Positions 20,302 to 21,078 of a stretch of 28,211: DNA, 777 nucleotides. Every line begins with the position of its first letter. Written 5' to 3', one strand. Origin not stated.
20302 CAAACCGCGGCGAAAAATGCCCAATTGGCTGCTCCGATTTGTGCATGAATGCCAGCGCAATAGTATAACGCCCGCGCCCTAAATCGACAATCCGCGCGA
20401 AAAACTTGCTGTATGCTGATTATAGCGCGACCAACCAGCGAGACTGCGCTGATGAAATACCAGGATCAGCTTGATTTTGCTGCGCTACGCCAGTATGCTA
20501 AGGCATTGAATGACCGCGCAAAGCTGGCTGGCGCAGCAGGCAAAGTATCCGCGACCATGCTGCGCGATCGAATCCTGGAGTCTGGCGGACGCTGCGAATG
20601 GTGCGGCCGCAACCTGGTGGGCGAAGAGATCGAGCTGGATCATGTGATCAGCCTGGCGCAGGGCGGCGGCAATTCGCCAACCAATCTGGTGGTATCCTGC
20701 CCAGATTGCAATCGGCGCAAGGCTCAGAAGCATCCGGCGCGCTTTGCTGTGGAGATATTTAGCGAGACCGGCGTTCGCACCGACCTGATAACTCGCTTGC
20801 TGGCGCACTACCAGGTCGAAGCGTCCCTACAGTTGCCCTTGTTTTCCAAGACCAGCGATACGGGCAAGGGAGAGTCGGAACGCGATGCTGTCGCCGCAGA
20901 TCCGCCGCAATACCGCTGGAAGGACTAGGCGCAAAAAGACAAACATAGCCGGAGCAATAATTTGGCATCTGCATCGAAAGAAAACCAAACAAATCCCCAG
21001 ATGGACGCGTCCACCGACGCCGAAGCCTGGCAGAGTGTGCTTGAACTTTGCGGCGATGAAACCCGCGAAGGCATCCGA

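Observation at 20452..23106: Candidate undescribed two-gene system: HNH nuclease + Suv3-like helicase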

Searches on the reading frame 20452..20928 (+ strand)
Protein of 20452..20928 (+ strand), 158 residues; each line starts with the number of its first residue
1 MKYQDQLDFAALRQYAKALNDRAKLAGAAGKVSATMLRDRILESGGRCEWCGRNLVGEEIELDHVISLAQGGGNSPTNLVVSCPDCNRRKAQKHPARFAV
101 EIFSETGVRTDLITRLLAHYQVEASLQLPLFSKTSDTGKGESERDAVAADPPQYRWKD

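Call 3: search_protein_families(library=pfam, proteins=[window:20452-20928:+], max_evalue=0.1)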
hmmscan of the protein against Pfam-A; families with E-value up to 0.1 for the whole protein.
window:20452-20928:+ (158 aa): 6 families
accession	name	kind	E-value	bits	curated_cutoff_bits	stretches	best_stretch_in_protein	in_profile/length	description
PF01844.29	HNH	-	5.4e-12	46.1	21.4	1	48-91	1-45/47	HNH endonuclease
PF14279.12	HNH_5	-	1e-10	41.8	27.5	1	48-98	1-51/56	HNH endonuclease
PF13395.12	HNH_4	-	4.2e-05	23.9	22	1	55-95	13-53/54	HNH endonuclease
PF25214.1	HVO_B0008_N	-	0.057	13.7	27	1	80-96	1-17/38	HVO_B0008 N-terminal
PF19474.4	DUF6011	-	0.059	13.4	26.6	0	46-58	9-21/37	Family of unknown function (DUF6011)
PF04135.18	Nop10p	-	0.062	13.8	27.2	0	82-100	19-37/52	Nucleolar RNA-binding protein, Nop10p family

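Call 4: search_protein_families(library=ncbifam, proteins=[window:20452-20928:+], max_evalue=0.1)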
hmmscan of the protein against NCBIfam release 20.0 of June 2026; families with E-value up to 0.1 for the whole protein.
window:20452-20928:+ (158 aa): 4 families
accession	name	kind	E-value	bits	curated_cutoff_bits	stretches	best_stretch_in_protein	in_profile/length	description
NF040563.1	guided_IscB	equivalog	2.7e-09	36.6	175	1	30-100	176-245/314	RNA-guided endonuclease IscB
NF049971.1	CRISPR_Cas9d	exception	4.7e-08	32.1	375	1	14-95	513-598/986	type II CRISPR RNA-guided endonuclease Cas9d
TIGR01865.2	cas_Csn1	equivalog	0.032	12.5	100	1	57-99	591-633/1070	type II CRISPR RNA-guided endonuclease Cas9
NF009623.0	PRK13130.1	equivalog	0.077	13.1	68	1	82-98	19-35/56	RNA-protein complex protein Nop10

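Call 5: search_protein_families(library=padloc, proteins=[window:20452-20928:+], max_evalue=0.1)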
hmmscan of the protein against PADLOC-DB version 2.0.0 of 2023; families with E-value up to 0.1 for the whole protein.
window:20452-20928:+ (158 aa): 34 families (the best 25 are shown)
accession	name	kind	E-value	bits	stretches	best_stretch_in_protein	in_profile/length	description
PDLC04248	PDC-M01B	-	7.9e-07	27.2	1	32-99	19-87/216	-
PDLC04256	PDC-M01B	-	1.3e-06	26.2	1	39-96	98-156/285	-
PDLC04264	PDC-M01B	-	7.6e-06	23.9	1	36-97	89-151/282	-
PDLC00325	PtuB1|PtuB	-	9.2e-06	23.4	1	45-96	51-107/213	Unknown function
PDLC03656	mREase_IV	-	1.2e-05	23.2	1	34-101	192-266/277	Type IV methyl-directed restriction enzyme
PDLC04259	PDC-M01B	-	1.3e-05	23.3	1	38-97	87-145/277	-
PDLC00315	PtuB1|PtuB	-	1.5e-05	22.9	1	44-97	29-83/227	Unknown function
PDLC00335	PtuB1|PtuB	-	5.1e-05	20.9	1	75-97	83-105/214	Unknown function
PDLC04263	PDC-M01B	-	9.2e-05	20.2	1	36-96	88-149/291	-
PDLC00345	PtuB1|PtuB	-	9.2e-05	20.1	1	46-94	52-105/223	Unknown function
PDLC04251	PDC-M01B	-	9.2e-05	19.9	1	42-93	95-145/279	-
PDLC00350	PtuB1|PtuB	-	0.00011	20.2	1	46-102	50-111/224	Unknown function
PDLC00323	PtuB1|PtuB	-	0.00028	18.6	1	42-94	31-84/215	Unknown function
PDLC04247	PDC-M01B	-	0.00036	18.5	1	34-99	87-153/286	-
PDLC04255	PDC-M01B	-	0.00038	18.2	1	43-93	105-154/285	-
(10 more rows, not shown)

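Call 8: find_homologous_proteins(query=window:20452-20928:+, max_evalue=0.001)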
Query window:20452-20928:+ (158 aa): 162 proteins with E <= 0.001 among 278 candidates; the best 120 are listed.
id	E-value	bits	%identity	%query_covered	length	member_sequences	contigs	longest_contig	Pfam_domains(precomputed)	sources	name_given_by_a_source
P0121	2.5e-91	321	92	100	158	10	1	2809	PF01844.30,PF14279.13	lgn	-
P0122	6.7e-81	287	81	100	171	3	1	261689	PF01844.30,PF14279.13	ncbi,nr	ncbi:MAG: HNH endonuclease signature motif containing protein [Chloroflexi bacterium]|nr:HNH endonuc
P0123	1.6e-75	270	78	100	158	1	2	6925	PF01844.30,PF14279.13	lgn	-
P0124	3.0e-74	266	77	100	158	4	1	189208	PF01844.30,PF14279.13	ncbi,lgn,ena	-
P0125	1.4e-71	257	76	100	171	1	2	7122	PF01844.30,PF14279.13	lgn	-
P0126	9.9e-70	251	73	100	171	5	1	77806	PF01844.30,PF14279.13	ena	-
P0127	1.8e-68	247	71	100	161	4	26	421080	PF01844.30,PF14279.13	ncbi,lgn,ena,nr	ncbi:MAG: HNH endonuclease signature motif containing protein [Chloroflexi bacterium]|nr:HNH endonuc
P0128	4.0e-67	243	72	100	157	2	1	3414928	PF01844.30,PF14279.13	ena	-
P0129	7.6e-61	222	67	100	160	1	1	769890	PF01844.30,PF14279.13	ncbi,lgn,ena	-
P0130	3.7e-60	220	66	100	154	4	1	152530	PF01844.30,PF14279.13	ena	-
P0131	4.1e-57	210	65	100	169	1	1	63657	PF01844.30,PF14279.13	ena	-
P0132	7.5e-57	209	63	100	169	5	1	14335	PF01844.30,PF14279.13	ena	-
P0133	8.2e-57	209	62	100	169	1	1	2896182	PF01844.30,PF14279.13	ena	-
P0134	8.1e-53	196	61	99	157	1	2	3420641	PF01844.30,PF14279.13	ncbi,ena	-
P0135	5.0e-52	194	72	78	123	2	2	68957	PF01844.30,PF14279.13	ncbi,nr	ncbi:MAG: HNH endonuclease signature motif containing protein [Chloroflexi bacterium]|nr:HNH endonuc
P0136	2.5e-51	191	58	100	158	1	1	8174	PF01844.30,PF14279.13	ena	-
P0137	3.0e-51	191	58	100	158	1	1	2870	PF01844.30,PF14279.13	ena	-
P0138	2.9e-50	188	58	100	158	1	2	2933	PF01844.30,PF14279.13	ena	-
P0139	4.1e-50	188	58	100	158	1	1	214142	PF01844.30,PF14279.13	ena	-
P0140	5.1e-50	187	58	100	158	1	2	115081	PF01844.30,PF14279.13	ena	-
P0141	7.5e-50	187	57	100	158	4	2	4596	PF01844.30,PF14279.13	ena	-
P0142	1.1e-49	186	58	99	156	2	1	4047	PF01844.30,PF14279.13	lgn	-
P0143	1.2e-49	186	58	99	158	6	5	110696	PF01844.30,PF14279.13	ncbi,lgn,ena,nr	ncbi:MAG: HNH endonuclease signature motif containing protein [Chloroflexi bacterium]|nr:HNH endonuc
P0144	1.4e-49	186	57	100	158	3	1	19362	PF01844.30,PF14279.13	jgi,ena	-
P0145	1.5e-49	186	57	99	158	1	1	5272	PF01844.30,PF14279.13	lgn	-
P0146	1.9e-49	185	57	100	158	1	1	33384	PF01844.30,PF14279.13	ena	-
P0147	3.0e-49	185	56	100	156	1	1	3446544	PF01844.30,PF14279.13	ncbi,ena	-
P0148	5.0e-49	184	56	100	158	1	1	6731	PF01844.30,PF14279.13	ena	-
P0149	5.6e-49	184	55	99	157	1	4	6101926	PF13395.13,PF01844.30,PF14279.13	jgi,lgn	-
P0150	8.7e-49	183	56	100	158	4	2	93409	PF01844.30,PF14279.13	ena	-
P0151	9.4e-49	183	57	100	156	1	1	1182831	PF01844.30,PF14279.13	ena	-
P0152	1.2e-48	183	56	100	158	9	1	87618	PF01844.30,PF14279.13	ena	-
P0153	1.4e-48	183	53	100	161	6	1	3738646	PF13395.13,PF01844.30,PF14279.13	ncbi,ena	-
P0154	1.4e-48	183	57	99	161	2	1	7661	PF01844.30,PF14279.13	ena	-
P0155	1.4e-48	183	58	99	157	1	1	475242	PF01844.30,PF14279.13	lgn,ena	-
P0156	1.5e-48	182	55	100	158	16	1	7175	PF01844.30,PF14279.13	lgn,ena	-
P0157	1.5e-48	182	56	99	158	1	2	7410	PF01844.30,PF14279.13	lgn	-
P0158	2.0e-48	182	57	100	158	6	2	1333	PF01844.30,PF14279.13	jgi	-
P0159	2.3e-48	182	58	99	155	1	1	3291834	PF01844.30,PF14279.13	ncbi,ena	-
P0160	2.6e-48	182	57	100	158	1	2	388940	PF01844.30,PF14279.13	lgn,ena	-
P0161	2.6e-48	182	58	100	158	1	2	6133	PF01844.30,PF14279.13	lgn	-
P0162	3.5e-48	181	54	100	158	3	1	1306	PF13395.13,PF01844.30,PF14279.13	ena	-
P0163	3.6e-48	181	58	100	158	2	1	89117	PF01844.30,PF14279.13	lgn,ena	-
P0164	4.2e-48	181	55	99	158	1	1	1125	PF13395.13,PF01844.30,PF14279.13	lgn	-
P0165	4.2e-48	181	56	99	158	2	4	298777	PF01844.30,PF14279.13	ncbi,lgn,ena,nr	ncbi:MAG: HNH endonuclease signature motif containing protein [Chloroflexi bacterium]|nr:HNH endonuc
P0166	5.2e-48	181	57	100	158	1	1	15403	PF01844.30,PF14279.13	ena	-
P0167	5.8e-48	181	55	100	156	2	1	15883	PF01844.30,PF14279.13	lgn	-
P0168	6.5e-48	180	58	100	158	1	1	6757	PF01844.30,PF14279.13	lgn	-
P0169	1.0e-47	180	56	99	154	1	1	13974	PF01844.30,PF14279.13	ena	-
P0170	1.1e-47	180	58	99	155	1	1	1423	PF01844.30,PF14279.13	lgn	-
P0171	1.2e-47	180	56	100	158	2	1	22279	PF01844.30,PF14279.13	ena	-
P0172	1.2e-47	180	54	100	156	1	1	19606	PF01844.30,PF14279.13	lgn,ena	-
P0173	1.4e-47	179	55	99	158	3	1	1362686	PF01844.30,PF14279.13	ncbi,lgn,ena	-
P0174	1.6e-47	179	56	100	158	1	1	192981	PF01844.30,PF14279.13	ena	-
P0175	2.0e-47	179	56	100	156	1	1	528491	PF01844.30,PF14279.13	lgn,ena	-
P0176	3.1e-47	178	55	100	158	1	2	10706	PF01844.30,PF14279.13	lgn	-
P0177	3.1e-47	178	56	100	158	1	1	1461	PF01844.30,PF14279.13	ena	-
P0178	3.8e-47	178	54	99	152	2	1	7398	PF01844.30,PF14279.13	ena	-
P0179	3.9e-47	178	53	100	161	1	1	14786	PF01844.30,PF14279.13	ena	-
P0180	4.5e-47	178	55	99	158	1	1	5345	PF01844.30,PF14279.13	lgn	-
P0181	6.2e-47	177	54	100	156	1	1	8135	PF01844.30,PF14279.13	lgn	-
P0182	6.7e-47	177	53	100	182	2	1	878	PF13395.13,PF01844.30,PF14279.13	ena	-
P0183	7.0e-47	177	54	100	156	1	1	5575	PF01844.30,PF14279.13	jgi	jgi:hypothetical protein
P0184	7.4e-47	177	56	100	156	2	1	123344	PF01844.30,PF14279.13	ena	-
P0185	9.7e-47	177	56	99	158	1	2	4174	PF01844.30,PF14279.13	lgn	-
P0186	1.1e-46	176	55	100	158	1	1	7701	PF01844.30,PF14279.13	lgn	-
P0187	1.4e-46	176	55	100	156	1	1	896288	PF01844.30,PF14279.13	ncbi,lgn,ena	-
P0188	1.5e-46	176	53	100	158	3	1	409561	PF01844.30,PF14279.13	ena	-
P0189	1.6e-46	176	54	100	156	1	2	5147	PF01844.30,PF14279.13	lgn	-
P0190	1.7e-46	176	54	100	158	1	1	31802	PF01844.30,PF14279.13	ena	-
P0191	2.0e-46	176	54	99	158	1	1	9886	PF01844.30,PF14279.13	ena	-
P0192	2.0e-46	176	55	99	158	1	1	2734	PF01844.30,PF14279.13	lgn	-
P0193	2.4e-46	175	55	100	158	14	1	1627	PF01844.30,PF14279.13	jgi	jgi:hypothetical protein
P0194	2.5e-46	175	53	99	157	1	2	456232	PF13395.13,PF01844.30,PF14279.13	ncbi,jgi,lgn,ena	-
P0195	3.5e-46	175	55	100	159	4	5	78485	PF01844.30,PF14279.13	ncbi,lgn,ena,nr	ncbi:MAG: HNH endonuclease signature motif containing protein [Chloroflexi bacterium]|nr:HNH endonuc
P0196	3.6e-46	175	54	100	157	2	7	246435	PF01844.30,PF14279.13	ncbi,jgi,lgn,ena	-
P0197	3.8e-46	175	56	100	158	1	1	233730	PF01844.30,PF14279.13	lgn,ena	-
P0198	4.8e-46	174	61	85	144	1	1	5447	PF01844.30,PF14279.13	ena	-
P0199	4.9e-46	174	55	100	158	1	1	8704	PF01844.30,PF14279.13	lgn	-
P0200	5.9e-46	174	54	100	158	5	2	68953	PF01844.30,PF14279.13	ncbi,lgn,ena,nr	ncbi:MAG: HNH endonuclease signature motif containing protein [Chloroflexi bacterium]|nr:HNH endonuc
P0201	6.1e-46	174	54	100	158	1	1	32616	PF01844.30,PF14279.13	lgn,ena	-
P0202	6.5e-46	174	55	97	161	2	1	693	PF01844.30,PF14279.13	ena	-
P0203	7.1e-46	174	54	99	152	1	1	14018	PF01844.30,PF14279.13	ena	-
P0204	7.9e-46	174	54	100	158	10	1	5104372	PF01844.30,PF14279.13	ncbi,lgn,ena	-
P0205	1.3e-45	173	54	100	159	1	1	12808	PF01844.30,PF14279.13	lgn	-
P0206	1.5e-45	173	54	100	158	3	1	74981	PF01844.30,PF14279.13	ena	-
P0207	1.6e-45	173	54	99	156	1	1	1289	PF01844.30,PF14279.13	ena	-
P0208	1.7e-45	173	57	99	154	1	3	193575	PF01844.30,PF14279.13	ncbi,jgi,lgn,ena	-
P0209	1.8e-45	172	55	100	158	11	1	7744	PF01844.30,PF14279.13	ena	-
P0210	2.5e-45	172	54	99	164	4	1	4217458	PF01844.30,PF14279.13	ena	-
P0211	2.6e-45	172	52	100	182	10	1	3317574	PF13395.13,PF01844.30,PF14279.13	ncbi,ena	-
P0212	2.8e-45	172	58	99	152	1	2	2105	PF01844.30,PF14279.13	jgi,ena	-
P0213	3.2e-45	172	51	100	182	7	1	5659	PF13395.13,PF01844.30,PF14279.13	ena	-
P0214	6.0e-45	171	54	99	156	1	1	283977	PF01844.30,PF14279.13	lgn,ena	-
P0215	6.7e-45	171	55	99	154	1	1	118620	PF01844.30,PF14279.13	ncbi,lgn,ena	-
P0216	8.2e-45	170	55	99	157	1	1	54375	PF01844.30,PF14279.13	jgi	jgi:hypothetical protein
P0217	8.5e-45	170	54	99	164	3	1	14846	PF01844.30,PF14279.13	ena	-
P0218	9.9e-45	170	55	100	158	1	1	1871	PF01844.30,PF14279.13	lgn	-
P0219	1.1e-44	170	52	100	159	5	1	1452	PF01844.30,PF14279.13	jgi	-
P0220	1.2e-44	170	60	83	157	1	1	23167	PF01844.30,PF14279.13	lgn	-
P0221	1.3e-44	170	54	100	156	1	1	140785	PF01844.30,PF14279.13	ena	-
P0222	1.3e-44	170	53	100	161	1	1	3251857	PF01844.30,PF14279.13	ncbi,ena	-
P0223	1.3e-44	170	55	100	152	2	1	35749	PF01844.30,PF14279.13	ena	-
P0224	1.8e-44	169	51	99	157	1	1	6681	PF01844.30,PF14279.13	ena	-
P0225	2.3e-44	169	53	99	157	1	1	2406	PF01844.30,PF14279.13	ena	-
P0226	2.4e-44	169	53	100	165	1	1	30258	PF01844.30,PF14279.13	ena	-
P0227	2.4e-44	169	53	99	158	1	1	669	PF13395.13,PF01844.30,PF14279.13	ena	-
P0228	3.9e-44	168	55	99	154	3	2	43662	PF01844.30,PF14279.13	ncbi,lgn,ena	-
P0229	4.0e-44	168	54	100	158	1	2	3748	PF01844.30,PF14279.13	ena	-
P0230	4.7e-44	168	52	99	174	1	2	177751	PF01844.30,PF14279.13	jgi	-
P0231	6.3e-44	167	55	100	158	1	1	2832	PF01844.30,PF14279.13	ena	-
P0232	8.1e-44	167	53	100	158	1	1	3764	PF01844.30,PF14279.13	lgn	-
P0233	8.9e-44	167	60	84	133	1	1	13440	PF01844.30,PF14279.13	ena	-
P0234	8.9e-44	167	53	99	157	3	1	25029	PF01844.30,PF14279.13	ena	-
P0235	1.4e-43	166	61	78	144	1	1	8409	PF01844.30,PF14279.13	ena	-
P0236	1.5e-43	166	54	99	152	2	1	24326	PF01844.30,PF14279.13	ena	-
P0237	2.0e-43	166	53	100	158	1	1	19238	PF01844.30,PF14279.13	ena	-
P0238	2.2e-43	166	52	99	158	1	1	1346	PF01844.30,PF14279.13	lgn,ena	-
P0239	2.3e-43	166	52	100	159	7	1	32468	PF01844.30,PF14279.13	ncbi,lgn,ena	-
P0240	3.1e-43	165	52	100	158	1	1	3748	PF01844.30,PF14279.13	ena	-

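Call 17: search_solved_structures(query=window:20452-20928:+, max_evalue=0.01, show_alignments=2)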
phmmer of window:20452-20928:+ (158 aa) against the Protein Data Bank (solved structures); distinct sequences matched with E-value up to 0.01: 12.
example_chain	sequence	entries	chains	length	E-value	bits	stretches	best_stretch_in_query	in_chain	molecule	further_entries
8d2k_A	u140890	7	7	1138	4.8e-09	39.5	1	10-99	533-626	CRISPR-associated endonuclease, Csn1 family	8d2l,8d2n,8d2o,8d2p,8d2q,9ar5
4h9d_A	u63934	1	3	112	1.4e-07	34.8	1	44-98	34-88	HNH endonuclease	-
9k32_A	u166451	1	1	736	4.6e-06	29.8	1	33-101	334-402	HNH nuclease domain-containing protein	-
9k31_A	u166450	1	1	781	1e-05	28.7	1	42-108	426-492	YnpsCas9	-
6ghc_A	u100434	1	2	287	5.2e-05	26.4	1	42-101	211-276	5-methylcytosine-specific restriction enzyme A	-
8zq9_B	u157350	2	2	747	5.4e-05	26.4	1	34-100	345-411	a protein | HNH nuclease domain-containing protein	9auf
8w2z_A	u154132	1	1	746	5.4e-05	26.3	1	34-100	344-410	HNH nuclease domain-containing protein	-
8w2s_A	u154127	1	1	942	7.3e-05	25.9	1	34-100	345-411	HNH nuclease domain-containing protein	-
4ogc_A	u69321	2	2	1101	0.00034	23.7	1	27-94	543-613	HNH endonuclease domain protein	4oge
9lgi_A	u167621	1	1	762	0.0011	22.1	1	39-99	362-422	HNH nuclease domain-containing protein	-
8zdr_C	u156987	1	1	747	0.0013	21.9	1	34-100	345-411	a protein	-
9k30_A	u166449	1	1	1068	0.0034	20.5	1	42-100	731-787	TbaIscB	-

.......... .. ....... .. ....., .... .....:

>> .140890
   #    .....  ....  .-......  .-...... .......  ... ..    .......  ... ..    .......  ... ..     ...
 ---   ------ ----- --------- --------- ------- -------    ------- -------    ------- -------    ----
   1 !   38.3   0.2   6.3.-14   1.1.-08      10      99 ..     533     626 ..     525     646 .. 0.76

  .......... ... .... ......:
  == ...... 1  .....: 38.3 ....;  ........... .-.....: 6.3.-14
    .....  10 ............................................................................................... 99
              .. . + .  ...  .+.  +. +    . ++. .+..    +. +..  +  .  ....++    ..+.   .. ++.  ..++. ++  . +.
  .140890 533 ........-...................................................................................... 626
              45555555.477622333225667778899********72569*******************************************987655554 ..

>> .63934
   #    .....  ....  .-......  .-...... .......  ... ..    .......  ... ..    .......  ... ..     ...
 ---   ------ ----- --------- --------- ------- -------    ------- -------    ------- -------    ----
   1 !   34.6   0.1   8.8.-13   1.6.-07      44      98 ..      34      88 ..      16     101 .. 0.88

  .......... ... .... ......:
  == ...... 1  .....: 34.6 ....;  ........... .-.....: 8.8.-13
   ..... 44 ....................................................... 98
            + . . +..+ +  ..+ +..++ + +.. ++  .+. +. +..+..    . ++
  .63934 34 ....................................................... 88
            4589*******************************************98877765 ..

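Call 41: search_dna_similar(query=window:20452-20928:+, collection=phages, mode=protein, max_rows=15)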
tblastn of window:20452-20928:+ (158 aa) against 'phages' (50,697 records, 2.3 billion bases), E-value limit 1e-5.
Records with a match: 27; places in all: 27; records where one place covers at least 80% of the query: 0.
Best place of each record, by identity: <60% 27.
By first word of the organism name: Gordonia 8; Brevundimonas 5; Synechococcus 4; Mycobacterium 2; Cyanophage 2; Prochlorococcus 2; Rhizobium 1; Virus 1; Tunturiibacter 1; Oenococcus 1.
By host as written in the record: Gordonia terrae 3612 8; Brevundimonas pondensis LVF1 2; Brevundimonas goettingensis LVF2 2; Mycobacterium smegmatis mc2 155 2; Synechococcus sp. WH8017 2; Prochlorococcus marinus MIT9312 2; Synechococcus sp. CBW1002 2; Synechococcus sp. 1; and 6 more.
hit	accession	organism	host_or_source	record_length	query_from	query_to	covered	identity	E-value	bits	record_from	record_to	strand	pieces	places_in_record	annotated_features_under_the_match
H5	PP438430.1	Synechococcus phage Ssp-JY40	Synechococcus sp.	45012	16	99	53%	38.1%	2e-8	58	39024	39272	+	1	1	HNH endonuclease protein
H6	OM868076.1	Synechococcus phage Yong-M3-232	Synechococcus sp. PCC 7002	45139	16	99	53%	38.1%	2e-8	58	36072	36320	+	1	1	HNH endonuclease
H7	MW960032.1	Rhizobium phage RHph_X2_25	Sinorhizobium americanum X2_25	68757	20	101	52%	38.6%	3e-9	60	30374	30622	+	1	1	HNH endonuclease protein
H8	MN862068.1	Brevundimonas phage vB_BsubS-Delta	Brevundimonas subvibrioides ATCC 15264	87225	33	151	75%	24.1%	2e-7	55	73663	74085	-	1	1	HNH endonuclease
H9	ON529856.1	Brevundimonas phage vB_BpoS-Leszy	Brevundimonas pondensis LVF1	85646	33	151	75%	24.1%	3e-7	54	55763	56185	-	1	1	HNH endonuclease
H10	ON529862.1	Brevundimonas phage vB_BpoS-Poludnitsa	Brevundimonas pondensis LVF1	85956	33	151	75%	24.1%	3e-7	54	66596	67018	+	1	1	HNH endonuclease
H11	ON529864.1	Brevundimonas phage vB_BgoS-Fanboy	Brevundimonas goettingensis LVF2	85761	33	151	75%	24.1%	3e-7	54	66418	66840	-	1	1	HNH endonuclease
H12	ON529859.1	Brevundimonas phage vB_BgoS-BabaJaga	Brevundimonas goettingensis LVF2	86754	33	151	75%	24.1%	3e-7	54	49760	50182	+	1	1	HNH endonuclease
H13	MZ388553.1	Gordonia phage Leroy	Gordonia terrae 3612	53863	27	109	53%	32.5%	8e-7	53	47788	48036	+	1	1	88: HNH endonuclease | 87: hypothetical protein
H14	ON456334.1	Gordonia phage Periwinkle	Gordonia terrae 3612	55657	27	109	53%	32.5%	8e-7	53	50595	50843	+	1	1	97: HNH endonuclease | 96: hypothetical protein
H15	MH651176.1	Gordonia phage Horus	Gordonia terrae 3612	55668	27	109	53%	32.5%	8e-7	53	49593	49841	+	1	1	89: HNH endonuclease | 88: hypothetical protein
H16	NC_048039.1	Gordonia phage Horus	Gordonia terrae 3612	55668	27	109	53%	32.5%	8e-7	53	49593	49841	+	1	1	89: HNH endonuclease | 88: hypothetical protein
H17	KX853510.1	Virus Rctr197k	enrichment culture DAMO/AAA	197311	25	102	49%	34.6%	9e-6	50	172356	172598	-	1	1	HNH endonuclease-like protein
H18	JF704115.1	Mycobacterium phage Yoshi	Mycobacterium smegmatis mc2 155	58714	37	115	50%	33.8%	4e-6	51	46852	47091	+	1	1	87: HNH endonuclease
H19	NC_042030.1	Mycobacterium phage Yoshi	Mycobacterium smegmatis mc2 155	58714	37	115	50%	33.8%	4e-6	51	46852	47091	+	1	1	87: HNH endonuclease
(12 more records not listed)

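Call 48: predict_structure(alignment_id=A3)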
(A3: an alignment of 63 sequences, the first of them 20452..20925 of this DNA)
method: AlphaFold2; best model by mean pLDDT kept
length: 158 residues; sequences in the alignment: 63
mean_pLDDT: 84.7   pTM: 0.73
mean pLDDT of the five models: 84.7, 83.4, 81.6, 80.6, 80.2
residues with pLDDT >= 90: 111; 70-90: 14; 50-70: 14; < 50: 19
segments of 3 or more residues with pLDDT < 50: 133-148, 156-158
pLDDT, mean of each block of 10 residues (from residue 1): 91 97 96 98 96 96 93 96 96 93 92 94 71 45 42 54
secondary structure, 60 per line:
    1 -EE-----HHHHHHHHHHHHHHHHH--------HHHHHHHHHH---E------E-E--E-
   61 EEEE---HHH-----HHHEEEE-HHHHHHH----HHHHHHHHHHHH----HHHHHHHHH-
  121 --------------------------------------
elements in order: H9-25 H34-43 E61-64 E79-82 H84-90 H95-106 H111-119

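Call 52: fold_search(model_id=the predicted structure, library=pdb)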
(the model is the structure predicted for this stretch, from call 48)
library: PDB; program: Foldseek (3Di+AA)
matches with E <= 10: 99; with E <= 0.001: 1
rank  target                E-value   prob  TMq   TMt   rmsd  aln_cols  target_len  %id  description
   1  4h9d_A                4.5e-04  1.00  0.38  0.58  13.2       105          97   25  Crystal Structure of Mn-dependent Gme HNH nicking endonuclease from Geobacter metallireducens GS-15, Northeast Structu (released 2012-10-10)
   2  6ghc_A                1.1e-03  1.00  0.36  0.21   5.3        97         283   25  Modification dependent EcoKMcrA restriction endonuclease (released 2018-08-08)
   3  4h9d_B                1.4e-03  1.00  0.38  0.61   9.6       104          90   23  Crystal Structure of Mn-dependent Gme HNH nicking endonuclease from Geobacter metallireducens GS-15, Northeast Structu (released 2012-10-10)
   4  4h9d_C                2.4e-03  1.00  0.37  0.65   5.5        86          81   26  Crystal Structure of Mn-dependent Gme HNH nicking endonuclease from Geobacter metallireducens GS-15, Northeast Structu (released 2012-10-10)
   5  6ghc_B                2.7e-03  1.00  0.31  0.18   5.3        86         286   28  Modification dependent EcoKMcrA restriction endonuclease (released 2018-08-08)
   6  5zmm_A                2.9e-03  0.99  0.36  0.13   9.0       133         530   20  Structure of the Type IV phosphorothioation-dependent restriction endonuclease ScoMcrA (released 2018-09-26)
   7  5zmm_D                3.5e-03  0.99  0.35  0.14   8.9       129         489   23  Structure of the Type IV phosphorothioation-dependent restriction endonuclease ScoMcrA (released 2018-09-26)
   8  4oge                  4.2e-03  0.99  0.39  0.08  10.6       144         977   25  Crystal structure of the Type II-C Cas9 enzyme from Actinomyces naeslundii (released 2014-02-12)
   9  5zmm_F                4.8e-03  0.97  0.32  0.14   9.1       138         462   22  Structure of the Type IV phosphorothioation-dependent restriction endonuclease ScoMcrA (released 2018-09-26)
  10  5zmm_E                5.1e-03  0.99  0.36  0.13   8.9       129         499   21  Structure of the Type IV phosphorothioation-dependent restriction endonuclease ScoMcrA (released 2018-09-26)
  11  4ogc                  5.1e-03  0.99  0.37  0.08  11.3       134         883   25  Crystal structure of the Type II-C Cas9 enzyme from Actinomyces naeslundii (released 2014-02-12)
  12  5zmm_C                5.4e-03  0.97  0.33  0.13   9.2       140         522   21  Structure of the Type IV phosphorothioation-dependent restriction endonuclease ScoMcrA (released 2018-09-26)
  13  8d2k_A                7.9e-03  0.99  0.39  0.07  11.7       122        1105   29  Structure of Acidothermus cellulolyticus Cas9 ternary complex (Cleavage Intermediate 2) (released 2023-12-20)
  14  5vgb_A                1.0e-02  0.99  0.39  0.44  10.3       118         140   18  Crystal structure of NmeCas9 HNH domain bound to anti-CRISPR AcrIIC1 (released 2017-08-30)
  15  5zmm_B                1.1e-02  0.97  0.36  0.13   8.9       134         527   21  Structure of the Type IV phosphorothioation-dependent restriction endonuclease ScoMcrA (released 2018-09-26)
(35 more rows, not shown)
